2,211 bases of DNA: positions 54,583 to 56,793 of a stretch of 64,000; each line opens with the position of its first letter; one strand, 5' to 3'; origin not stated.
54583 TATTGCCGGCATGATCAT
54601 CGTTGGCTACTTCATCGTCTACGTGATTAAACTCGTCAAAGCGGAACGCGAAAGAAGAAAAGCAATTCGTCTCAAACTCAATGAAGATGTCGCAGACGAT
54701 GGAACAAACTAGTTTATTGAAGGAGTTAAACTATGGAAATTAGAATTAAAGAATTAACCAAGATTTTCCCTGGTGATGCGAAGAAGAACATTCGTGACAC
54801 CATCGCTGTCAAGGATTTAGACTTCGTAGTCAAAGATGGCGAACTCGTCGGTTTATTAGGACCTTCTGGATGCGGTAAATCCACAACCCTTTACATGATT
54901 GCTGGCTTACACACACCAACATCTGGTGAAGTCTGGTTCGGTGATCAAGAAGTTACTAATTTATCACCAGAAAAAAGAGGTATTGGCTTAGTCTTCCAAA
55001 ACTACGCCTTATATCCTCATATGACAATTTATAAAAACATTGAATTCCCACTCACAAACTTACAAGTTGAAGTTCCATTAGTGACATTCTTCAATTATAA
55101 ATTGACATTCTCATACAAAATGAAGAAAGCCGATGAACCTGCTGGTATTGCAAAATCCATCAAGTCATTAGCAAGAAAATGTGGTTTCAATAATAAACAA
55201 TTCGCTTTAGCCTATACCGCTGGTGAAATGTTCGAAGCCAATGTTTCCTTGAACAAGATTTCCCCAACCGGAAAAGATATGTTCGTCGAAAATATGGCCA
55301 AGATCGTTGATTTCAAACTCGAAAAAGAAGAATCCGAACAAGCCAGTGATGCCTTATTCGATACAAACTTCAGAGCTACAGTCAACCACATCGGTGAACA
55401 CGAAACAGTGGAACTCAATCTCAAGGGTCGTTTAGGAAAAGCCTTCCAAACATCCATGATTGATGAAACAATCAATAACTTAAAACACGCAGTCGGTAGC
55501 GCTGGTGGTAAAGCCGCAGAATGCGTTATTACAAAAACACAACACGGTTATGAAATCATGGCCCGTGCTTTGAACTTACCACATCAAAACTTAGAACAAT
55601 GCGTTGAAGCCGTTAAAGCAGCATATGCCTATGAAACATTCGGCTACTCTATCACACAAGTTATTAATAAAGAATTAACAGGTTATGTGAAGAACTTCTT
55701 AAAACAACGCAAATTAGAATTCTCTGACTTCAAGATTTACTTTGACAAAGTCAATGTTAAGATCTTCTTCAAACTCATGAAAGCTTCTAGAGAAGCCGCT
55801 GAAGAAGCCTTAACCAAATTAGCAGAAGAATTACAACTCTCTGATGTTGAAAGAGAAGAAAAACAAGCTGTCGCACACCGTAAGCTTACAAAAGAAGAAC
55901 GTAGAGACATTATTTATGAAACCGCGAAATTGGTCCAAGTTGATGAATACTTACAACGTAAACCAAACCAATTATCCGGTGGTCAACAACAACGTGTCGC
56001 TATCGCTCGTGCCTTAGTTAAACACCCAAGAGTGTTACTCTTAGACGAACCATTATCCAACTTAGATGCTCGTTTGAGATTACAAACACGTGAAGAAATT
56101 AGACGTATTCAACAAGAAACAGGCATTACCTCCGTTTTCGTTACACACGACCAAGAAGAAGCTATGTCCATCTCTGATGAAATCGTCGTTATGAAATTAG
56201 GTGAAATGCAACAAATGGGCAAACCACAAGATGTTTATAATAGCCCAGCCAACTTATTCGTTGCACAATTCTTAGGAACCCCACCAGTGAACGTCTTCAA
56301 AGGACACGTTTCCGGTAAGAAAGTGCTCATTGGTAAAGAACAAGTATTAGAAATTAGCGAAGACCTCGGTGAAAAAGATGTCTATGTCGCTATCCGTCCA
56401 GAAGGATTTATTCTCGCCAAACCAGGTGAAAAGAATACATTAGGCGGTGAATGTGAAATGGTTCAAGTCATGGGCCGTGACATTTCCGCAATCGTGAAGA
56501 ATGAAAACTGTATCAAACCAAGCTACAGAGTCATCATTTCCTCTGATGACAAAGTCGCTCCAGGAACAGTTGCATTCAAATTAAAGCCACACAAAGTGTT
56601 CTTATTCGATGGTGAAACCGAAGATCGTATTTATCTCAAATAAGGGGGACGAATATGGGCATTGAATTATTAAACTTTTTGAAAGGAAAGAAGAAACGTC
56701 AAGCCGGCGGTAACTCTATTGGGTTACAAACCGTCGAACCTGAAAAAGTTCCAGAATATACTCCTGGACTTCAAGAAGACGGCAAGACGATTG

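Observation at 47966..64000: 16-kb surface island downstream of tuf: two nuclease lipoproteins, a phosphatase lipoprotein and an ABC importer, a candidate nucleic-acid harvesting system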

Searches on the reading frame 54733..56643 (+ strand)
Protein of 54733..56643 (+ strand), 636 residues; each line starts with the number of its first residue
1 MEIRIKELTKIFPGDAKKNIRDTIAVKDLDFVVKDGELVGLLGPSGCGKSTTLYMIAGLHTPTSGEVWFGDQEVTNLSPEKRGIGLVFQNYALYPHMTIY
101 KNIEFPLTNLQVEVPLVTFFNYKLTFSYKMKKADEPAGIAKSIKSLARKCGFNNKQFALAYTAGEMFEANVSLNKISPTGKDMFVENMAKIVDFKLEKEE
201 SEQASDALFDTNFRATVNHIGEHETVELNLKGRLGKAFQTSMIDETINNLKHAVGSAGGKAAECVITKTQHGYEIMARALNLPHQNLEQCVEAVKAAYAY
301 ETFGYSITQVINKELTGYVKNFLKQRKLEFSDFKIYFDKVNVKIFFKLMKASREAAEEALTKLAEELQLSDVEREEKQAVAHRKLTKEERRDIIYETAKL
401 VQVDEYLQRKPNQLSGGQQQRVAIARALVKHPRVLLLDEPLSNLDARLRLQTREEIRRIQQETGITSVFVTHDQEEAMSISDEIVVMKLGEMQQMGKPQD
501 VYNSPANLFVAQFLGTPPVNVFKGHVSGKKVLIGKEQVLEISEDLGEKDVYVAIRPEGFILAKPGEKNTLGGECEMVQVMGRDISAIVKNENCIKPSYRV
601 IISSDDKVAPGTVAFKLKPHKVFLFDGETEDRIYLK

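Call 3: search_protein_families(library=pfam, proteins=[window:54733-56643:+], max_evalue=0.01)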
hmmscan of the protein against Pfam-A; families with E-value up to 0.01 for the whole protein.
window:54733-56643:+ (636 aa): 3 families
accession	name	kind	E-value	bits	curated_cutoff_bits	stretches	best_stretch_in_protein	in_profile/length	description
PF00005.33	ABC_tran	-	2.3e-35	122.6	25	2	26-132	1-87/137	ABC transporter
PF13304.12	AAA_21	-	0.00016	22.3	27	0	336-475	169-301/304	AAA domain, putative AbiEii toxin, Type IV TA system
PF03215.21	Rad17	-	0.0047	17.3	23.8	1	37-104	46-113/186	Rad17 P-loop domain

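Call 6: search_protein_families(library=ncbifam, proteins=[window:54733-56643:+], max_evalue=0.01)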
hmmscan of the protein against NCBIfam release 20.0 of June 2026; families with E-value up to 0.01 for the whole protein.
window:54733-56643:+ (636 aa): 188 families (the best 25 are shown)
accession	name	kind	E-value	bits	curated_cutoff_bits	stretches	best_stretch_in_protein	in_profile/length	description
NF008653.0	PRK11650.1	subfamily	7.6e-103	344.3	432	2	379-633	100-355/357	sn-glycerol-3-phosphate ABC transporter ATP-binding protein UgpC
NF040933.2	ABC_arch_GlcV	equivalog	1e-93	314.1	450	2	381-624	109-356/357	glucose ABC transporter ATP-binding protein GlcV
TIGR03265.1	PhnT2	equivalog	5.9e-93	311.9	457.7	2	381-592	102-314/353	putative 2-aminoethylphosphonate ABC transporter ATP-binding protein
NF006987.0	PRK09452.1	equivalog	5.3e-88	295.2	482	2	382-529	116-261/378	spermidine/putrescine ABC transporter ATP-binding protein PotA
NF043075.1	MMSYN1_0197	equivalog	9.2e-87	291.1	550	2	382-593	101-311/341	spermidine/putrescine ABC transporter ATP-binding protein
TIGR01187.1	potA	subfamily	1.7e-84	283.7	355.6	2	382-569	69-262/325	polyamine ABC transporter ATP-binding protein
NF008513.0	PRK11432.1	equivalog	3.1e-82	276.3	496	2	383-585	106-308/351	ferric ABC transporter ATP-binding protein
NF008233.0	PRK11000.1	equivalog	7.8e-81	271.7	568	2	385-628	105-358/369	maltose/maltodextrin ABC transporter ATP-binding protein MalK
TIGR00968.1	3a0106s01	subfamily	1.2e-76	257.3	342.75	2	383-516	100-233/237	sulfate ABC transporter ATP-binding protein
NF040840.2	tungstate_WtpC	equivalog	3.3e-72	243.7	440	2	383-564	100-281/347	tungstate ABC transporter ATP-binding protein WtpC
NF008105.0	PRK10851.1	equivalog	5.9e-70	235.8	502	2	395-556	118-277/362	sulfate/thiosulfate ABC transporter ATP-binding protein CysA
TIGR03258.1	PhnT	equivalog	5.7e-68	229.5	499.15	2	384-585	109-318/359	2-aminoethylphosphonate ABC transport system ATP-binding subunit PhnT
NF008621.0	PRK11607.1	equivalog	6.2e-67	226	613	2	378-564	114-307/377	putrescine ABC transporter ATP-binding subunit PotG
TIGR01186.1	proV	subfamily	5.6e-62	209.9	326.6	2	382-516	98-232/363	betaine/proline/choline family ABC transporter ATP-binding protein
NF040729.1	ABC_ATP_SaoA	equivalog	6e-51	173.2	360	2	3-112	2-104/248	ABC transporter ATP-binding protein SaoA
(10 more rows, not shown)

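Call 17: find_homologous_proteins(query=window:54733-56643:+, max_evalue=1e-20)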
Query window:54733-56643:+ (636 aa): 8000 proteins with E <= 1e-20 among 8000 candidates; the best 120 are listed.
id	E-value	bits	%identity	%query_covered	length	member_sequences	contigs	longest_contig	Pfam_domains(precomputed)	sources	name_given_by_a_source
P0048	0.0e+0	1389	98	100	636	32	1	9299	PF00005.34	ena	-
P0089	0.0e+0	1289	91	100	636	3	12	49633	PF00005.34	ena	-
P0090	0.0e+0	1197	84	100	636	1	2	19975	PF00005.34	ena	-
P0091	0.0e+0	1192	84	100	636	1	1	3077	PF00005.34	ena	-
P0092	0.0e+0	1192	84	100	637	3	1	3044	PF00005.34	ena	-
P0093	0.0e+0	1188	83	100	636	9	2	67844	PF00005.34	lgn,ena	-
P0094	0.0e+0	1187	84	100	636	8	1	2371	PF00005.34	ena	-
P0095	0.0e+0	1186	83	100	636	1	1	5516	PF00005.34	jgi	-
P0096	0.0e+0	1185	83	100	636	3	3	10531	PF00005.34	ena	-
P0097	0.0e+0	1180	82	100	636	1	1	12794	PF00005.34,PF13304.13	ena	-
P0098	0.0e+0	1164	81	100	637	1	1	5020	PF00005.34,PF13304.13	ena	-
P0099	0.0e+0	1161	81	100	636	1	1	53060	PF00005.34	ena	-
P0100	0.0e+0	1156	80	100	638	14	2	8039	PF00005.34,PF13304.13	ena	-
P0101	0.0e+0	1155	81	100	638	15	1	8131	PF00005.34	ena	-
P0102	0.0e+0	1155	81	100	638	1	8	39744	PF00005.34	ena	-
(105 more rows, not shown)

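Call 18: find_related_loci(query=window:54733-56643:+, collection=genome_contigs, flank=10000)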
Query window:54733-56643:+ (636 aa) in genome_contigs; peptide patterns used: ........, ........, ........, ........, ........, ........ (x = any residue, [..] = any of these).
156 stretches matched a pattern; 124 encode a relative of the query (tblastn E <= 1e-3); the best 80 are kept; 80 distinct loci.
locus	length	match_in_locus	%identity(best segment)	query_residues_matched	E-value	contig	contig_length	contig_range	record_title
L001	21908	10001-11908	83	1-636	0e+0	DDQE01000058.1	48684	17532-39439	MAG TPA_asm: Bacillales bacterium UBA2450 UBA2450_contig_5540, whole genome shotgun sequence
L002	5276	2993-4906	80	1-636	0e+0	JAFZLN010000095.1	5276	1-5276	MAG: Bacilli bacterium isolate RGIG7876 Water_buffalos_Reticulum-4__c620655, whole genome shotgun sequence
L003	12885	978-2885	79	1-635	0e+0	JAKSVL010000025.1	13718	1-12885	MAG: Bacilli bacterium isolate Horse_feces358 MAG358_25, whole genome shotgun sequence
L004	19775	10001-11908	83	1-636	0e+0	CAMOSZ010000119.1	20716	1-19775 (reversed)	MAG: uncultured Bacillales bacterium isolate SRR873609_bin.146_metaWRAP_v1.3_MAG genome assembly, contig: ERZ1756109_435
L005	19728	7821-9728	73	1-636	0e+0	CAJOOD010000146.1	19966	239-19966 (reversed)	uncultured Bacilli bacterium isolate Rumen_Coassembly_mag_163 genome assembly, contig: k87_18263318, whole genome shotgu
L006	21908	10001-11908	83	1-636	0e+0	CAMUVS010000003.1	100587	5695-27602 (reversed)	MAG TPA_asm: uncultured Bacillales bacterium isolate SRR11861928_bin.55_metaWRAP_v1.3_MAG genome assembly, contig: ERZ14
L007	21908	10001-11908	71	1-636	0e+0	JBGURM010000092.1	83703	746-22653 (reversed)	MAG: Bacilli bacterium isolate ruminal_MAG_116 ruminal_MAG_116_contig_0095, whole genome shotgun sequence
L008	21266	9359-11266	70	1-636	0e+0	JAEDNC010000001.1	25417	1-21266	MAG: Bacilli bacterium isolate MAG282 NODE_1310_length_25417_cov_5.303564, whole genome shotgun sequence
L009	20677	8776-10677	69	1-634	0e+0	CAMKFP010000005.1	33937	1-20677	MAG: uncultured Bacillales bacterium isolate SRR12081297_bin.41_metaWRAP_v1.3_MAG genome assembly, contig: ERZ12289777.1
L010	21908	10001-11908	69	1-636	0e+0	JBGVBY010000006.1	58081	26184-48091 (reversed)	MAG: Bacilli bacterium isolate ruminal_MAG_397 ruminal_MAG_397_contig_0006, whole genome shotgun sequence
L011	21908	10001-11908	68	1-636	0e+0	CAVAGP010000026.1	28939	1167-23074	Faecalibacillus sp. isolate H07605-L1_cleanbin_000015 genome assembly, contig: Spades_H07605-L1_contig_551, whole genome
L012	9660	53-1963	67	1-635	0e+0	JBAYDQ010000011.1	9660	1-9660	MAG: Bacilli bacterium isolate SO_2016_CLC_T2_57 scaffold10064_PH3_Jul20_2016, whole genome shotgun sequence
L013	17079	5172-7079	68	1-636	0e+0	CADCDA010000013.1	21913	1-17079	MAG: uncultured Erysipelotrichaceae bacterium isolate RUG14536 genome assembly, contig: RUG14536_asm_13, whole genome sh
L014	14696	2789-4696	68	1-636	0e+0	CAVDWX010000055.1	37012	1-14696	Gemmiger formicilis isolate H07668-L1_cleanbin_000023 genome assembly, contig: Spades_H07668-L1_contig_372, whole genome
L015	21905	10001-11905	68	1-636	0e+0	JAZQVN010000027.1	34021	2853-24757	MAG: Bacilli bacterium isolate T1900045170_TC20190164.MAGScoT_cleanbin_000006 SGB_5178_k141_403488, whole genome shotgun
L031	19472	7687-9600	62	1-636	0e+0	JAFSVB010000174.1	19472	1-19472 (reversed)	MAG: Bacilli bacterium isolate RGIG3500 Goat_Rumen.Co__c2053716, whole genome shotgun sequence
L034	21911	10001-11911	63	1-635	0e+0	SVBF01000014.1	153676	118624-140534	MAG: Erysipelotrichaceae bacterium isolate SIG221 k141_433464, whole genome shotgun sequence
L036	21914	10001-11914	63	1-636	0e+0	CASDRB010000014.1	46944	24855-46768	uncultured bacterium isolate SI.B26.metabat-bins.28 genome assembly, contig: SI.B26.metabat-bins.28.fa_k141_278482, whol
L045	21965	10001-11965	61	1-636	0e+0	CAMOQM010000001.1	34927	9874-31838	MAG: uncultured Bacillales bacterium isolate SRR873606_bin.8_metaWRAP_v1.3_MAG genome assembly, contig: NODE_1688_length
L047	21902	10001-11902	62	1-633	0e+0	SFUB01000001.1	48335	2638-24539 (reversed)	MAG: bacterium isolate W1P33.029 Contig196, whole genome shotgun sequence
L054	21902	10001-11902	62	1-633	0e+0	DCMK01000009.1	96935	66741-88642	MAG TPA_asm: Bacillales bacterium UBA1624 UBA1624_contig_2547, whole genome shotgun sequence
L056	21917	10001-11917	61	1-636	0e+0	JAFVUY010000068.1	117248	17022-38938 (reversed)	MAG: Bacilli bacterium isolate RGIG5418 Sheep_Colon-4__c236391, whole genome shotgun sequence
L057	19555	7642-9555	61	1-636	0e+0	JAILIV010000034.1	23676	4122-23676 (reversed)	MAG: Bacilli bacterium isolate RUI159 k141_9548201_flag=0_multi=28.9881_len=23676, whole genome shotgun sequence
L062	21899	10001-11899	60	1-633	0e+0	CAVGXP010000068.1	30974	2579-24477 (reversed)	bacterium isolate G02630-L1_cleanbin_000018 genome assembly, contig: Spades_G02630-L1_contig_641, whole genome shotgun s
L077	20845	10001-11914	56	1-635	0e+0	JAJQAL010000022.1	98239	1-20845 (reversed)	MAG: Coprobacillus sp. isolate BH.B1_4 NODE_6_length_98239_cov_126.438748, whole genome shotgun sequence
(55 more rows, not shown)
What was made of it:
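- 54733..56643 (+): g6: UgpC/MalK-type ABC ATPase with a roughly 285-aa insertion in the helical subdomain (about residues 108-395) and a C-terminal regulatory domain. The full length is conserved at 55-98% identity in relatives (calls 17, 18).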

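Call 23: search_protein_families(library=pfam, proteins=[L001:3219-4421:+, L011:4426-5634:+, L031:2530-3882:+, L031:562-1323:+, L054:5406-6461:+, L036:4799-5611:+, L007:2054-3580:+, L054:3422-4609:+, L005:17074-19659:+, L007:986-2050:+], max_evalue=0.001)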
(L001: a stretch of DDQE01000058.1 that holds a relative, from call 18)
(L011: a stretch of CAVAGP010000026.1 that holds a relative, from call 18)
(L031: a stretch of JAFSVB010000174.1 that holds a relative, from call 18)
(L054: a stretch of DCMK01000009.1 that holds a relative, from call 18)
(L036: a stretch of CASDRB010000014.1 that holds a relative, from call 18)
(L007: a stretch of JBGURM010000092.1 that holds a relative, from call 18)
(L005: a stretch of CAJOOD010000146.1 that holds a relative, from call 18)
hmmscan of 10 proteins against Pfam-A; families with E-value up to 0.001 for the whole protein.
L001:3219-4421:+ (400 aa): 2 families
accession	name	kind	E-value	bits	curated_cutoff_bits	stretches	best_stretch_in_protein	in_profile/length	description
PF04231.19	Endonuclease_1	-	1.6e-22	80.9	25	1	100-245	65-235/235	Endonuclease I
PF02368.24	Big_2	-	1.5e-14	54.1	22.8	1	277-352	3-78/79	Bacterial Ig-like domain (group 2)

L011:4426-5634:+ (402 aa): 1 family
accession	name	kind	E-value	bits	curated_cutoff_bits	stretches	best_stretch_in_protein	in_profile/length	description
PF06271.18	RDD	-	1.5e-14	54.9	24.1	1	228-340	34-135/137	RDD family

L031:2530-3882:+ (450 aa): 2 families
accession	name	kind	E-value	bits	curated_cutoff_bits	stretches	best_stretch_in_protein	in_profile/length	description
PF04095.22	NAPRTase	-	1.4e-59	202.2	20.8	1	218-442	1-234/239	Nicotinate phosphoribosyltransferase (NAPRTase) family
PF17767.7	NAPRTase_N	-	2.6e-29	102.5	32.6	1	63-183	1-125/125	Nicotinate phosphoribosyltransferase (NAPRTase) N-terminal domain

L031:562-1323:+ (253 aa): 4 families
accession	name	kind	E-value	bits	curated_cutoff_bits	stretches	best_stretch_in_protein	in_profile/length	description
PF02540.23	NAD_synthase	-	9.6e-50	169.4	21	1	24-241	8-238/242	NAD synthase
PF03054.22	tRNA_Me_trans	-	0.00025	21.2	20.6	1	33-97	2-77/202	tRNA methyl transferase HUP domain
PF06508.19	QueC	-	0.00026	21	22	1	33-93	1-61/210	Queuosine biosynthesis protein QueC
PF04179.17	Init_tRNA_PT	-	0.00054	20.6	22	1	13-78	16-86/114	Rit1 DUSP-like domain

L054:5406-6461:+ (351 aa): 1 family
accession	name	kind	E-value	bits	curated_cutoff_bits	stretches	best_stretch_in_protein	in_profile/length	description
PF00528.27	BPD_transp_1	-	1.1e-16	61.6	26.4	1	181-348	6-176/184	Binding-protein-dependent transport system inner membrane component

L036:4799-5611:+ (270 aa): 1 family
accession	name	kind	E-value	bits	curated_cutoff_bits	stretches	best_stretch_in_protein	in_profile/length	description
PF02535.28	Zip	-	4.8e-24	85.6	35.1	2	124-265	181-322/323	ZIP Zinc transporter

L007:2054-3580:+ (508 aa): 2 families
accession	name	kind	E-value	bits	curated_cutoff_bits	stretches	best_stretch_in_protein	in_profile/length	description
PF00149.33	Metallophos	-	1.9e-07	32.1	21.5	1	39-254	2-191/191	Calcineurin-like phosphoesterase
PF02872.23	5_nucleotid_C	-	6.8e-05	23.5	23.6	0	340-407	19-82/158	5'-nucleotidase, C-terminal domain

L054:3422-4609:+ (395 aa): 1 family
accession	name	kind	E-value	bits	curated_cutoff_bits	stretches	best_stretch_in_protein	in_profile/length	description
PF12974.12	Phosphonate-bd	-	3.3e-11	43.5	27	1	51-379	3-242/242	ABC transporter, phosphonate, periplasmic substrate-binding protein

L005:17074-19659:+ (861 aa): 1 family
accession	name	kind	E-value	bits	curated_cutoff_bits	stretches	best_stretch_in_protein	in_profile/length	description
PF21827.1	New_glue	-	0.00097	19.3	31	1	1-52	1-54/94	New glue protein family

L007:986-2050:+ (354 aa): 4 families
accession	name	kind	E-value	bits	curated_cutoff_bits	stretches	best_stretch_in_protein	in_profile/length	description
PF11187.14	Mbeg1-like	-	6.9e-50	170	21.1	1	78-296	2-223/224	Mbeg1-like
PF01764.32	Lipase_3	-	2.9e-05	24.4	22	1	149-208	52-115/140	Lipase (class 3)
PF05057.20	DUF676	-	0.00021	21.3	20.3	0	148-186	65-104/217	Putative serine esterase (DUF676)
PF20434.5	BD-FAE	-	0.00028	20.9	26.8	1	145-223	72-146/215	BD-FAE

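Call 59: search_protein_representatives(protein=window:54733-56643:+)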
Query: 636 residues. Proteins with E-value up to 0.001 (for the whole library): 636948; up to 1e-10: 248109; up to 1e-30: 27440. The best 150 are listed.
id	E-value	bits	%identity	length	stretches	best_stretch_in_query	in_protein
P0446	6.5e-221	751.4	55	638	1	1-635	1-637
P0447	9.1e-174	595.7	55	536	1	97-636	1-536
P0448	1.1e-138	479.8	59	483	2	349-634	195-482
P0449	4.2e-138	477.9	57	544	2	324-634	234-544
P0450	1.4e-137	476.2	60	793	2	373-634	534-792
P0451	1.7e-136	472.6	62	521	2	379-633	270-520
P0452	3.9e-134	464.8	60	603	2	377-636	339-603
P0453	1.3e-132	459.8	66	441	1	328-636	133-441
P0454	1.4e-132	459.7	49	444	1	199-635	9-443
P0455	1.2e-130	453.4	62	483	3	372-547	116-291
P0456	3.9e-130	451.6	63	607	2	383-633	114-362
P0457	4.7e-124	431.5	70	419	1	97-389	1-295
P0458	1.4e-122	426.7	56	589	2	351-634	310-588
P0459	2.1e-122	426.1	57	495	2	372-636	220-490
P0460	1.9e-121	423.0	55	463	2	344-632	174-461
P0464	1.1e-112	394.1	58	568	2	361-610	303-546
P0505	4.5e-87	309.4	52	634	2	393-633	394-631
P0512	2.0e-84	300.7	48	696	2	370-633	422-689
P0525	3.0e-81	290.2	44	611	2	330-631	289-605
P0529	2.2e-80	287.3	42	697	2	313-633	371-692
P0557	8.8e-77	275.5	34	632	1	20-635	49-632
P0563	7.8e-76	272.3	35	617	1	24-630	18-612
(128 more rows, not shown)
